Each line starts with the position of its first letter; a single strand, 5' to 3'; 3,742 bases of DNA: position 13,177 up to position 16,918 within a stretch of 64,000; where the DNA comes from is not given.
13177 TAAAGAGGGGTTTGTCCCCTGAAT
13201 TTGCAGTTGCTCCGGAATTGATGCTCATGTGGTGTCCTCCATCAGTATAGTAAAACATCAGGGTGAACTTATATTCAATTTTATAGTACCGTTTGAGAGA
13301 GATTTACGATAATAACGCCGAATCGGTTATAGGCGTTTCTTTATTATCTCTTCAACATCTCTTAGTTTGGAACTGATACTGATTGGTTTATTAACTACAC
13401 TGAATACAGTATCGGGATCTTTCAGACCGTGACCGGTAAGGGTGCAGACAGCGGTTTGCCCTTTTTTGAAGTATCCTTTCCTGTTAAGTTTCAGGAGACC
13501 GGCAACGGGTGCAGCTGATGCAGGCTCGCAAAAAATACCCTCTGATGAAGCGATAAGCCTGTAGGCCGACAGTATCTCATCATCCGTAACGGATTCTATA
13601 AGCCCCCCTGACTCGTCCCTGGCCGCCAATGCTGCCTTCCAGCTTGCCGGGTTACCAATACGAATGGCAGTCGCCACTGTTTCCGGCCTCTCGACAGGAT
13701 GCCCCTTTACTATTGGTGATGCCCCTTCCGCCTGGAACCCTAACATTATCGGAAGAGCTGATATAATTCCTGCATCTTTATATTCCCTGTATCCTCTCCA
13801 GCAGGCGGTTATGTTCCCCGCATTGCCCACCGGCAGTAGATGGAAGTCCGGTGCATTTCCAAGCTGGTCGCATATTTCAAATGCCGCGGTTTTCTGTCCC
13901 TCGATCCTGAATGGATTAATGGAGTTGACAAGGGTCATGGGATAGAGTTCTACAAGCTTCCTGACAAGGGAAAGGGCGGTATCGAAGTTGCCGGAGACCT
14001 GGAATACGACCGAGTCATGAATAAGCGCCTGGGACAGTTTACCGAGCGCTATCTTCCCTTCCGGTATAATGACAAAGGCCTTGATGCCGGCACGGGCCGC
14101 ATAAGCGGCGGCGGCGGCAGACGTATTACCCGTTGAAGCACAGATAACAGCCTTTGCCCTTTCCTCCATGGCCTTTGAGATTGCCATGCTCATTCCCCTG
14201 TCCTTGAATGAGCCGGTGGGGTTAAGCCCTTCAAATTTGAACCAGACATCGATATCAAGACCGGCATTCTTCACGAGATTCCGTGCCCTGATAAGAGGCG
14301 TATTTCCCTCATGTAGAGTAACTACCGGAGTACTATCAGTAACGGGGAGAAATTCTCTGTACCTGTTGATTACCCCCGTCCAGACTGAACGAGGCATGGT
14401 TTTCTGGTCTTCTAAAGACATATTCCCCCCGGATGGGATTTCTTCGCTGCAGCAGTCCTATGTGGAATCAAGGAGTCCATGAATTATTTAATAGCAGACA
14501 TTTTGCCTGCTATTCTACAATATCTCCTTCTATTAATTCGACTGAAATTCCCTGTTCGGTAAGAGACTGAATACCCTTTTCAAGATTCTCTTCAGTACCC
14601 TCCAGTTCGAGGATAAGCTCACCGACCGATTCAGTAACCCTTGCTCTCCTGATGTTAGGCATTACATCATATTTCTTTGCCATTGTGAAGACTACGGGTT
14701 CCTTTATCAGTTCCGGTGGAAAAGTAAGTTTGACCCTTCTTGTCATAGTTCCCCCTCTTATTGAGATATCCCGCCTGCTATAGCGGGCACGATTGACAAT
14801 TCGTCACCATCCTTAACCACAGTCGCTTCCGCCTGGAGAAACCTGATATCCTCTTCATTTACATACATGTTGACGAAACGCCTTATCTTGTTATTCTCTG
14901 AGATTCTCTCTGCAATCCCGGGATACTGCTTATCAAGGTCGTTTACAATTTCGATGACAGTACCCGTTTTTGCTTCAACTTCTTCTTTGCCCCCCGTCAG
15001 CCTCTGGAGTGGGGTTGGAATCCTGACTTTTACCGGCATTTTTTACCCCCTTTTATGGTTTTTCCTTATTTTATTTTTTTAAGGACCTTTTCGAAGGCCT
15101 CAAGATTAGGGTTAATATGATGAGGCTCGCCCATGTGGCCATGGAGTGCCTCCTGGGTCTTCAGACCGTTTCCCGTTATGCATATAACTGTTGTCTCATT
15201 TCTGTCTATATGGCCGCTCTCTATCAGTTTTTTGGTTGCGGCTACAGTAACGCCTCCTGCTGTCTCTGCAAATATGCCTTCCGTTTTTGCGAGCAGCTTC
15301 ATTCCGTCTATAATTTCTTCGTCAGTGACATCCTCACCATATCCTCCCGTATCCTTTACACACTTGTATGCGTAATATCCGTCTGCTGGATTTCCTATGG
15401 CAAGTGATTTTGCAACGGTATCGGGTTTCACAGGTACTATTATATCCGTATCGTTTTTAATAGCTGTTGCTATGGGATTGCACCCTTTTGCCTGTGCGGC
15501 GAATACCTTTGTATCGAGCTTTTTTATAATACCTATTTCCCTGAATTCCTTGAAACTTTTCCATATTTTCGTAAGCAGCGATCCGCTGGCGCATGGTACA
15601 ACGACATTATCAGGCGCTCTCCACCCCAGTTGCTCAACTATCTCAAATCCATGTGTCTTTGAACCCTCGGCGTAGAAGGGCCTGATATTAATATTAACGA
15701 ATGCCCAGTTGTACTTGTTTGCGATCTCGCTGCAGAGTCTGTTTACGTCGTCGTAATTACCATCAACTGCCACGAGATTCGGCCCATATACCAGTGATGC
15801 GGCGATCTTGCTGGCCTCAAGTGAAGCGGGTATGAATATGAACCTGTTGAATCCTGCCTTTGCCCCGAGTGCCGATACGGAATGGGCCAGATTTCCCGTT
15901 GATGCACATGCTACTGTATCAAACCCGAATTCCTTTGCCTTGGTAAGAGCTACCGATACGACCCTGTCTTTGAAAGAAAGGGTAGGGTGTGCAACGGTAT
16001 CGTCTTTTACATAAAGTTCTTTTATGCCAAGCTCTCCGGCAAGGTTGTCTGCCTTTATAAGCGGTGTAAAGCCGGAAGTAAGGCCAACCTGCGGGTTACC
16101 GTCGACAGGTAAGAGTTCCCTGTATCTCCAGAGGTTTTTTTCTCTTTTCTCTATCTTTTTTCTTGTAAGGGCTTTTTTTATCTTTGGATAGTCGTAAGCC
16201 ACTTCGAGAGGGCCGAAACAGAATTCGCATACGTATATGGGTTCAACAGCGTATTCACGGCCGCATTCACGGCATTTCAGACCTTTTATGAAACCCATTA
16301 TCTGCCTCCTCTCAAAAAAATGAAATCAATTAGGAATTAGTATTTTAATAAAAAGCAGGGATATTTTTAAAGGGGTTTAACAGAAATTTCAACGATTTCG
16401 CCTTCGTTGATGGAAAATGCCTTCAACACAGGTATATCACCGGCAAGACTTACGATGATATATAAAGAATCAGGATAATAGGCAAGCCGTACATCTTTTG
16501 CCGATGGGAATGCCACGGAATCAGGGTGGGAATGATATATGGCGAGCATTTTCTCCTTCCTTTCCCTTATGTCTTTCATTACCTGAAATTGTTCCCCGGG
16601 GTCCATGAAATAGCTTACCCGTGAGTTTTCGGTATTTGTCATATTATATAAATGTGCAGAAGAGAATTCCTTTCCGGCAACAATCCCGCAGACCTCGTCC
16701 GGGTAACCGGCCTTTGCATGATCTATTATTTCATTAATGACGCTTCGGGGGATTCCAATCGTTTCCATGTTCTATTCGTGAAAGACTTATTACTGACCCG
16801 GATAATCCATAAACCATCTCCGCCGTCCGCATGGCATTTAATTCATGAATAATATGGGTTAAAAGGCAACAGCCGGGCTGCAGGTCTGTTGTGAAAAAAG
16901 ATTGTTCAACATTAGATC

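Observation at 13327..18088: Protein-thiocarboxylate module next to thrC: candidate sulfur-carrier-dependent homocysteine synthesis from O-phosphohomoserine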

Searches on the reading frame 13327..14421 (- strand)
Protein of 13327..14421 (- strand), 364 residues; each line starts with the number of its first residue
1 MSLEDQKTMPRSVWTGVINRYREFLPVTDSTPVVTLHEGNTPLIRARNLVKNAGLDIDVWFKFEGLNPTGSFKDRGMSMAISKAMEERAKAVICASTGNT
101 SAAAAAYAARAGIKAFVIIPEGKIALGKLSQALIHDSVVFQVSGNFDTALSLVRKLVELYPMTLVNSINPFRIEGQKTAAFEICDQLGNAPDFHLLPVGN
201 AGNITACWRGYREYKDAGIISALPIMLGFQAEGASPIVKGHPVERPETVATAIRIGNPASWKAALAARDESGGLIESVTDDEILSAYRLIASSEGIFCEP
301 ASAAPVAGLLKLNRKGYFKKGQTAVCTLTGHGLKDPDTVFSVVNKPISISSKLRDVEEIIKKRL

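Call 3: search_protein_families(library=pfam, proteins=[window:13327-14421:-], max_evalue=0.01)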
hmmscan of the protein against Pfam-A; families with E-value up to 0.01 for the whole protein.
window:13327-14421:- (364 aa): 1 family
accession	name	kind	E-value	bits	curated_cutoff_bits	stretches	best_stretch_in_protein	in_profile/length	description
PF00291.31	PALP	-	1.6e-74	251.4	35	1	34-330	1-295/295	Pyridoxal-phosphate dependent enzyme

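Call 4: search_protein_families(library=ncbifam, proteins=[window:13327-14421:-], max_evalue=0.01)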
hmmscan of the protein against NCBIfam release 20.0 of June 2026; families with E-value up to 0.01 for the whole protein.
window:13327-14421:- (364 aa): 42 families (the best 25 are shown)
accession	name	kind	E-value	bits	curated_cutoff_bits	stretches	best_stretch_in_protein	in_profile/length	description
TIGR00260.1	thrC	equivalog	4e-98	328.7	167.1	1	18-337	1-340/340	threonine synthase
NF004170.0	PRK05638.1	equivalog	9.5e-65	218.9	421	1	18-335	46-358/442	threonine synthase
NF006050.0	PRK08197.1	equivalog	1.3e-63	215.2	303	1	18-343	58-392/406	threonine synthase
NF006205.0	PRK08329.1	equivalog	1.7e-46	158.8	358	1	18-334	43-345/347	threonine synthase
NF004996.0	PRK06381.1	equivalog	6.7e-38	130.5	266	1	38-331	13-317/319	threonine synthase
NF005035.0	PRK06450.1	equivalog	6.2e-35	120.6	301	1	33-334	51-336/338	threonine synthase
TIGR01127.1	ilvA_1Cterm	equivalog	7.9e-23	81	378.75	1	41-361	1-313/380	threonine ammonia-lyase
NF005600.0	PRK07334.1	equivalog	6.4e-22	77.7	496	1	40-346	28-324/408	threonine ammonia-lyase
NF006390.0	PRK08639.1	equivalog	1.1e-21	77.3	421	1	40-330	25-312/418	threonine ammonia-lyase IlvA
TIGR03844.1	cysteate_syn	equivalog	3.5e-21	75.5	324.9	2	18-245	44-274/398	cysteate synthase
NF006094.0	PRK08246.1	subfamily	1.1e-19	71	331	1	40-310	23-283/310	serine/threonine dehydratase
NF005292.0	PRK06815.1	equivalog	1.3e-19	70.4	371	1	40-207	21-186/320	threonine/serine dehydratase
NF045641.2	BHydaspDhtseBhcB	equivalog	8.2e-19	67.9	550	1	37-330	17-302/312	beta-hydroxyaspartate dehydratase BhcB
TIGR02079.1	THD1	equivalog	9.2e-19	67.5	440.55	1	40-331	16-305/410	threonine ammonia-lyase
TIGR01124.1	ilvA_2Cterm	equivalog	3.7e-18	65.4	411.3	1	40-205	17-181/499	threonine ammonia-lyase, biosynthetic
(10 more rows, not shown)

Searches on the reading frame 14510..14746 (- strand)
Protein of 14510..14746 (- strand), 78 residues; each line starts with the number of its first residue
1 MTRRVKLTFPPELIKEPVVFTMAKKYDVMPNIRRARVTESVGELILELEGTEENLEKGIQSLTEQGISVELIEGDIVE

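Call 3: search_protein_families(library=pfam, proteins=[window:14510-14746:-], max_evalue=0.01)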
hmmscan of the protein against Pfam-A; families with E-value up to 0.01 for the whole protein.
window:14510-14746:- (78 aa): 1 family
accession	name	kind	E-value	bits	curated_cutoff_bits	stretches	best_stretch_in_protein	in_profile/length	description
PF09383.16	NIL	-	8.5e-18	64.5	24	1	3-70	1-72/73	NIL domain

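Call 4: search_protein_families(library=ncbifam, proteins=[window:14510-14746:-], max_evalue=0.01)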
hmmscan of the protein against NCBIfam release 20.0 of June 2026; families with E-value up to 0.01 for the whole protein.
window:14510-14746:- (78 aa): 1 family
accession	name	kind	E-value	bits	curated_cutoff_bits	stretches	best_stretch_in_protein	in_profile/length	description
TIGR02314.1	ABC_MetN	equivalog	0.0045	16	499.7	1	5-72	269-340/343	methionine ABC transporter ATP-binding protein MetN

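Call 46: search_solved_structures(query=window:14510-14746:-, max_evalue=1, show_alignments=3)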
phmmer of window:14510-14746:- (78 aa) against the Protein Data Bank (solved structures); distinct sequences matched with E-value up to 1: 8.
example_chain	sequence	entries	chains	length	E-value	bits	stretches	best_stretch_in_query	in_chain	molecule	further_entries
2qsw_A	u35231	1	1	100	0.011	19.4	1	4-72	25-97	Methionine import ATP-binding protein metN 2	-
3dhx_A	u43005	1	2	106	0.12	16.1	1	5-72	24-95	Methionine import ATP-binding protein metN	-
2ipf_A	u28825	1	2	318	0.14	15.8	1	11-63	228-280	(3(17)alpha-hydroxysteroid dehydrogenase)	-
2ipg_A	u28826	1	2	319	0.14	15.8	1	11-63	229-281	3(17)alpha-hydroxysteroid dehydrogenase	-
3cv6_A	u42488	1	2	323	0.15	15.8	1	11-63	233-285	Aldo-keto reductase family 1 member C21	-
2he5_A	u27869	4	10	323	0.15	15.8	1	11-63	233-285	Aldo-keto reductase family 1, member C21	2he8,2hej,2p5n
3fjn_A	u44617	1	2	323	0.15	15.8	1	11-63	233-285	Aldo-keto reductase family 1 member C21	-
3ced_A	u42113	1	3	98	0.62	13.8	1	5-49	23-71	Methionine import ATP-binding protein metN 2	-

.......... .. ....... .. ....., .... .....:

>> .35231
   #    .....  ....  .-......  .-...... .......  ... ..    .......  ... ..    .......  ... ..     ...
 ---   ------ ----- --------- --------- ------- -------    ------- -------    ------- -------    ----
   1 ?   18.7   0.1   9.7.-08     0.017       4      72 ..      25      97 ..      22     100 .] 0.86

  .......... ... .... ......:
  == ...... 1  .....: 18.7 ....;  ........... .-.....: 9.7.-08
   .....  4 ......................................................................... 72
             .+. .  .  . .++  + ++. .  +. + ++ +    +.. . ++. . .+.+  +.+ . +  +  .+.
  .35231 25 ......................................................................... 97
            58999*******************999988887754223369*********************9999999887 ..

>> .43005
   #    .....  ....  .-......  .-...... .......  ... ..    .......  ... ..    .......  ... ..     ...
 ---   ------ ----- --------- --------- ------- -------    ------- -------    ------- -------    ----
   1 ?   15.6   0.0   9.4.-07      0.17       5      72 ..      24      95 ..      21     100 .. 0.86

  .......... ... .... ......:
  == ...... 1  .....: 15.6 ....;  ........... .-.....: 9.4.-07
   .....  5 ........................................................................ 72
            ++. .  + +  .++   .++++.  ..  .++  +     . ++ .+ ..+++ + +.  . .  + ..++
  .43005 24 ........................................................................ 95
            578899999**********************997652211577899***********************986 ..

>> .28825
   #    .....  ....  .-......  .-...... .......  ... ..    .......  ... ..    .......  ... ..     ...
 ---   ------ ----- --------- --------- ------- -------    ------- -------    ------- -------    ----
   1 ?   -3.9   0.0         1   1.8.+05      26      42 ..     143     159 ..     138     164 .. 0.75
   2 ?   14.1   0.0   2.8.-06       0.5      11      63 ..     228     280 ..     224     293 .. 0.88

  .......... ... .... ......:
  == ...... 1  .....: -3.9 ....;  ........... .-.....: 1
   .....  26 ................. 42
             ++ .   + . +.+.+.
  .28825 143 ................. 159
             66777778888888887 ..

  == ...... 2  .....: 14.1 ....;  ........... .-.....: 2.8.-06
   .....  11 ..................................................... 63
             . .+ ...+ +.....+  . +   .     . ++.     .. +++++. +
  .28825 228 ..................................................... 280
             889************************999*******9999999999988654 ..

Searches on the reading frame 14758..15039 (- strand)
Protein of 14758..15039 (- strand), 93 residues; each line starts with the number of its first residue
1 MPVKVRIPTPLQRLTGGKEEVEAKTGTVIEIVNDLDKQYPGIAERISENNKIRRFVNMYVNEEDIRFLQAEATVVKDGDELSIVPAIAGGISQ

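Call 3: search_protein_families(library=pfam, proteins=[window:14758-15039:-], max_evalue=0.01)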
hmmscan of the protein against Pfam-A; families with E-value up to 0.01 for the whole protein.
window:14758-15039:- (93 aa): 1 family
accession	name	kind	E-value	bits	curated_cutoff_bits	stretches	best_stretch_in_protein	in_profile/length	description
PF02597.26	ThiS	-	3.8e-17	63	22.5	1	5-90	1-76/76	ThiS family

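Call 4: search_protein_families(library=ncbifam, proteins=[window:14758-15039:-], max_evalue=0.01)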
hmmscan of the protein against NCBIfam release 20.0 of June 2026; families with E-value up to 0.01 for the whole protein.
window:14758-15039:- (93 aa): 5 families
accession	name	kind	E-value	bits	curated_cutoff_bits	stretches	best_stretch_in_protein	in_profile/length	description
NF041918.1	SAMP1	equivalog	3.4e-13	49.9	60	1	6-90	4-91/91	ubiquitin-like small modifier protein 1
TIGR01687.1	moaD_arch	subfamily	1.6e-11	44.6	49.5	1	3-90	1-88/88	MoaD family protein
NF053661.1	Urm1_like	equivalog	1.4e-08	34.8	70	1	4-90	1-79/79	Urm1-like protein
TIGR01682.1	moaD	equivalog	0.00038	21.2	66.15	1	17-90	15-80/80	molybdopterin converting factor subunit 1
TIGR01683.1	thiS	equivalog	0.001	19.4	37.45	1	42-90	16-64/64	sulfur carrier protein ThiS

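Call 55: search_solved_structures(query=window:14758-15039:-, max_evalue=0.01)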
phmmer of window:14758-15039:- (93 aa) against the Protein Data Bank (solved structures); distinct sequences matched with E-value up to 0.01: 6.
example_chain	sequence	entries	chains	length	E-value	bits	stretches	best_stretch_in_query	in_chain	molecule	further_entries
4n6e_B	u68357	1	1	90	2.3e-24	88.3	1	1-90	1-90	ThiS/MoaD family protein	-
3dwg_C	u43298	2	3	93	5.9e-21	77.5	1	2-90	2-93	9.5 kDa culture filtrate antigen cfp10A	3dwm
2m19_A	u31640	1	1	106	1.7e-08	37.7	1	26-90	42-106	Molybdopterin converting factor subunit 1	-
1v8c_A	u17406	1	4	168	2.7e-08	37.1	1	8-90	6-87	MoaD related protein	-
2l52_A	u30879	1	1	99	8.8e-06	29.1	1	3-90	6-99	METHANOSARCINA ACETIVORANS SAMP1 HOMOLOG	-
2g1e_A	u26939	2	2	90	0.00079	22.8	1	3-90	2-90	hypothetical protein Ta0895 | Putative uncharacterized protein Ta0895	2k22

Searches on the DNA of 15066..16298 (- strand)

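Call 34: search_rna_families(source=L003, threshold=gathering)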
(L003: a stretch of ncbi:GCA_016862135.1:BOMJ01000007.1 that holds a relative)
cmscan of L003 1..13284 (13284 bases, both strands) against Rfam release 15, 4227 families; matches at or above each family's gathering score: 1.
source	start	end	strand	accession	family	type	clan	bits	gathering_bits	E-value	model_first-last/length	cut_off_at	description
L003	5852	5991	+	RF00162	SAM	Cis-reg; riboswitch;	CL00012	72.7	44.4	8.7e-16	1-108/108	no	SAM riboswitch aptamer (S box leader)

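Call 59: search_rna_families(sources=[L015, L019, L029, L040, L045, L047, L048, L066, L080, L081, L032, L046, L069, L023, L009, L030, L079, L059, L053, L031], threshold=gathering)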
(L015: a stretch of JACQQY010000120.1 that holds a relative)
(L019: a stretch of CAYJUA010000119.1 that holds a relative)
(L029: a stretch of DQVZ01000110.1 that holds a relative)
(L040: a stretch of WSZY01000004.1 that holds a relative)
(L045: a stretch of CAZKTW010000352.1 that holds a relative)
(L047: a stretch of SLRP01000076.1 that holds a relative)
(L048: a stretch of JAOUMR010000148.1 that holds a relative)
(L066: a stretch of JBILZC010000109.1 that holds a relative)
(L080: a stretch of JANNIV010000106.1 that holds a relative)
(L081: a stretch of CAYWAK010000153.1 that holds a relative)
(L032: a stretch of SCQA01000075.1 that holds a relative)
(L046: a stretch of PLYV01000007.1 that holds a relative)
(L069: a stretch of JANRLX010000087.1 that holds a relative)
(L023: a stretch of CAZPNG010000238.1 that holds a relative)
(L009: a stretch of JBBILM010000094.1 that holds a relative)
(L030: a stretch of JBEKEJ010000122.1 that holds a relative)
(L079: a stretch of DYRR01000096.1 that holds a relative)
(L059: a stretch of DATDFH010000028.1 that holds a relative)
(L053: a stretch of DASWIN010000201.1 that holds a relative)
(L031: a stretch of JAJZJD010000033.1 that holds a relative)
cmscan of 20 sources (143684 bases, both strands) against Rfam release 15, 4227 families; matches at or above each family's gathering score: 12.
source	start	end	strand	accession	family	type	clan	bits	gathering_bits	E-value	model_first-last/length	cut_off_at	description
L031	4844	4948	+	RF00162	SAM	Cis-reg; riboswitch;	CL00012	93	44.4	1.2e-20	1-108/108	no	SAM riboswitch aptamer (S box leader)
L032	4502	4620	+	RF00162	SAM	Cis-reg; riboswitch;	CL00012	91.6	44.4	3.1e-20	1-108/108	no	SAM riboswitch aptamer (S box leader)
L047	288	408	+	RF00162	SAM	Cis-reg; riboswitch;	CL00012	88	44.4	3.4e-19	1-108/108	no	SAM riboswitch aptamer (S box leader)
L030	1572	1689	+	RF00162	SAM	Cis-reg; riboswitch;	CL00012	84.1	44.4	4.8e-18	1-108/108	no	SAM riboswitch aptamer (S box leader)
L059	319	436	+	RF00162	SAM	Cis-reg; riboswitch;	CL00012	82.7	44.4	1.2e-17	1-108/108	no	SAM riboswitch aptamer (S box leader)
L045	218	335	+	RF00162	SAM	Cis-reg; riboswitch;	CL00012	77.8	44.4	3.1e-16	1-108/108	no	SAM riboswitch aptamer (S box leader)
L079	7906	8038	+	RF00162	SAM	Cis-reg; riboswitch;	CL00012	76.7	44.4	6.7e-16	1-108/108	no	SAM riboswitch aptamer (S box leader)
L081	1777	1975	+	RF00162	SAM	Cis-reg; riboswitch;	CL00012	76.5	44.4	7.3e-16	1-108/108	no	SAM riboswitch aptamer (S box leader)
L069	331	452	+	RF00162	SAM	Cis-reg; riboswitch;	CL00012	75.5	44.4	1.5e-15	1-108/108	no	SAM riboswitch aptamer (S box leader)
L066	1546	1695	+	RF00162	SAM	Cis-reg; riboswitch;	CL00012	73.7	44.4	4.9e-15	1-108/108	no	SAM riboswitch aptamer (S box leader)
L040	1959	2086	+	RF00162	SAM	Cis-reg; riboswitch;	CL00012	72.8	44.4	9.2e-15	1-108/108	no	SAM riboswitch aptamer (S box leader)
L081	3643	3715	+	RF00005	tRNA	Gene; tRNA;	CL00001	71.4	29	3e-13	1-71/71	no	tRNA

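Call 73: search_rna_families(sources=[L011, L013, L039, L043, L049, L055, L062, L033, L035, L084, L041, L021, L067], threshold=gathering)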
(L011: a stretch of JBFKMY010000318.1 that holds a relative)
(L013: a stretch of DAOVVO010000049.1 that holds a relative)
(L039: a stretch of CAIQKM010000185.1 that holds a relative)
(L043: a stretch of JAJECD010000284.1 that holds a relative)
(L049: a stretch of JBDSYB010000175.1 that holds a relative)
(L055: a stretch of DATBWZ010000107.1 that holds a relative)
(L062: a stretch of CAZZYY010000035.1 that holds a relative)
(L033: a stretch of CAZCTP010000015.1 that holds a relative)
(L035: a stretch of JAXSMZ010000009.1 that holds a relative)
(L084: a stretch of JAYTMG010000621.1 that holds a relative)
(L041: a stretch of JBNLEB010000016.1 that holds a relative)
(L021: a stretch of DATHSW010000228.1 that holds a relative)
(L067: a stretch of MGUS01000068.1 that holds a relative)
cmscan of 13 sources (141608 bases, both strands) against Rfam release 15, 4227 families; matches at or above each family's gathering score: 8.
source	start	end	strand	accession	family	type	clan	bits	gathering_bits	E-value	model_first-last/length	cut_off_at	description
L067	9773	9886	+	RF00162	SAM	Cis-reg; riboswitch;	CL00012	84.2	44.4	4.4e-18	1-108/108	no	SAM riboswitch aptamer (S box leader)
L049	4359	4477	+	RF00162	SAM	Cis-reg; riboswitch;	CL00012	78.7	44.4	1.7e-16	1-108/108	no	SAM riboswitch aptamer (S box leader)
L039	1227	1345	+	RF00162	SAM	Cis-reg; riboswitch;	CL00012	73.5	44.4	5.4e-15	1-108/108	no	SAM riboswitch aptamer (S box leader)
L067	5941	6014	-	RF00005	tRNA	Gene; tRNA;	CL00001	68.8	29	1.5e-12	1-71/71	no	tRNA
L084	5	145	+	RF00162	SAM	Cis-reg; riboswitch;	CL00012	68.5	44.4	1.6e-13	1-108/108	no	SAM riboswitch aptamer (S box leader)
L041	317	445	+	RF00162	SAM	Cis-reg; riboswitch;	CL00012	67.8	44.4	2.5e-13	1-108/108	no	SAM riboswitch aptamer (S box leader)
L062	1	133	+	RF00162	SAM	Cis-reg; riboswitch;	CL00012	67.6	44.4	2.8e-13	2-108/108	5'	SAM riboswitch aptamer (S box leader)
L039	4829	4902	+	RF00005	tRNA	Gene; tRNA;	CL00001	65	29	1.7e-11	1-71/71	no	tRNA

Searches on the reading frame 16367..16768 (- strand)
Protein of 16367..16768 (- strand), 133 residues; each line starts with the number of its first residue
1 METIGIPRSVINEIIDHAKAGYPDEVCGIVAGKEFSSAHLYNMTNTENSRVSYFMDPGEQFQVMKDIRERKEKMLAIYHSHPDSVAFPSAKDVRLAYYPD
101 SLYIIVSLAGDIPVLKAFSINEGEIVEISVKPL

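Call 3: search_protein_families(library=pfam, proteins=[window:16367-16768:-], max_evalue=0.01)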
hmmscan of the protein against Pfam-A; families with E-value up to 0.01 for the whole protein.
window:16367-16768:- (133 aa): 2 families
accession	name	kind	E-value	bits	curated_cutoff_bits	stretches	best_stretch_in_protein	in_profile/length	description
PF14464.11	Prok-JAB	-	2.3e-25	89.1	25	1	8-110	2-106/114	Prokaryotic homologs of the JAB domain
PF01398.27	JAB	-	1.5e-07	31.7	22.5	1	2-94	4-106/117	JAB1/Mov34/MPN/PAD-1 ubiquitin protease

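Call 4: search_protein_families(library=ncbifam, proteins=[window:16367-16768:-], max_evalue=0.01)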
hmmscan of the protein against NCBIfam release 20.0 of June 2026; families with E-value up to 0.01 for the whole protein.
window:16367-16768:- (133 aa): 2 families
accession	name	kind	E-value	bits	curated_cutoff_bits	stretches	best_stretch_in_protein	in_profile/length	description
NF041370.1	desamp_Halo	equivalog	6.7e-24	84.3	130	1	7-123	4-124/133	desampylase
TIGR03735.1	PRTRC_A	hypoth_equivalog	0.0098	15.5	101.8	0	6-92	75-154/192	PRTRC system protein A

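Call 54: search_solved_structures(query=window:16367-16768:-, max_evalue=0.001)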
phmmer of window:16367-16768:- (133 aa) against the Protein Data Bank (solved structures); distinct sequences matched with E-value up to 0.001: 4.
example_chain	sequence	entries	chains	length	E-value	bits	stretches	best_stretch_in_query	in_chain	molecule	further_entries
2kks_A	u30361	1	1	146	7.9e-20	74.6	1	7-125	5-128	Uncharacterized protein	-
2kcq_A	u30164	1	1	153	2.9e-09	40.5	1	9-113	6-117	Mov34/MPN/PAD-1 family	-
5lda_A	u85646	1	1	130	6.7e-09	39.3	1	1-118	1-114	JAMM1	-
5ld9_A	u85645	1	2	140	1.5e-08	38.1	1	3-118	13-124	JAMM1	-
